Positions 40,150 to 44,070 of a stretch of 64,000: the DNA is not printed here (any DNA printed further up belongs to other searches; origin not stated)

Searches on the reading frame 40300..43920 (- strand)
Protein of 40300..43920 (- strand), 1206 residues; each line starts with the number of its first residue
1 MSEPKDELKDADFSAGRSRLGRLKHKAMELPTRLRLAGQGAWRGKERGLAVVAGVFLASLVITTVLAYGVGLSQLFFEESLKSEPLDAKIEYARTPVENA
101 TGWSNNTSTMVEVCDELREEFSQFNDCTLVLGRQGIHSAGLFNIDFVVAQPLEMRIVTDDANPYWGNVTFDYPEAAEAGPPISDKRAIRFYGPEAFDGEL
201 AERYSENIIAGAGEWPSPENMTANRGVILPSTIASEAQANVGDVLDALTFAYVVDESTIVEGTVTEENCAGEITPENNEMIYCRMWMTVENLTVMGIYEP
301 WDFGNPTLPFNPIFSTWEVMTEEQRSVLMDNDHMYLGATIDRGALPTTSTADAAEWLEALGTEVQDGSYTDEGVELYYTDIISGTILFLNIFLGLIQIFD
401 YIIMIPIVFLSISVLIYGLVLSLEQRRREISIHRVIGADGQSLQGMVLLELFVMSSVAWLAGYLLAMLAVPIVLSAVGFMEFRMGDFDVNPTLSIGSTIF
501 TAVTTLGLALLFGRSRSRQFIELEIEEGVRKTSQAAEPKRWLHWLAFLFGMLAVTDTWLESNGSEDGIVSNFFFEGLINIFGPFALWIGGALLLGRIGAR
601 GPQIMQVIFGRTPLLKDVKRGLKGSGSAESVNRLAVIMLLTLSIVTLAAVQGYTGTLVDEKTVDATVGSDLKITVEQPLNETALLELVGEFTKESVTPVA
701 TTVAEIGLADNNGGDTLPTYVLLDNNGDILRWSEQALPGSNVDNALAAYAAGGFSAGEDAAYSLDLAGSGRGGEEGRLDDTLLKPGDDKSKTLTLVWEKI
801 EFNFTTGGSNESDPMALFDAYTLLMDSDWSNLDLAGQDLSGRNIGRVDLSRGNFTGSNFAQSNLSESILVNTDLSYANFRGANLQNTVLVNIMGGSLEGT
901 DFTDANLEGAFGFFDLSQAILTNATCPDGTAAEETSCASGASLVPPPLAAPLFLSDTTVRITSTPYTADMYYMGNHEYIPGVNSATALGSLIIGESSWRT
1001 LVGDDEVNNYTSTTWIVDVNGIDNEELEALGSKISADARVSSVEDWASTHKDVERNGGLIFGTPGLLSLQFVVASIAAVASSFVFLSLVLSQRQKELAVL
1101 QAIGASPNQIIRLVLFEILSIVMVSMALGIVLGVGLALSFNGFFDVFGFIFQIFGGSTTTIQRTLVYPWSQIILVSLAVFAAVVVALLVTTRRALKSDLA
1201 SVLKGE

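Call 47: search_protein_families(library=pfam, proteins=[window:40300-43920:-], max_evalue=0.0001)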
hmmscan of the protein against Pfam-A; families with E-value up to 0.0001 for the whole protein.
window:40300-43920:- (1206 aa): 3 families
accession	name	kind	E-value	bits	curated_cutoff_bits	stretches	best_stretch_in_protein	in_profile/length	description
PF02687.27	FtsX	-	1.4e-19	70.7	25.5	2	1071-1197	4-118/120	FtsX-like permease C-terminal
PF00805.28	Pentapeptide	-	2.8e-11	43.2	20.2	1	853-889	2-38/40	Pentapeptide repeats (8 copies)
PF13599.13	Pentapeptide_4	-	4.2e-07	30.4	38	1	845-908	4-64/78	Pentapeptide repeat region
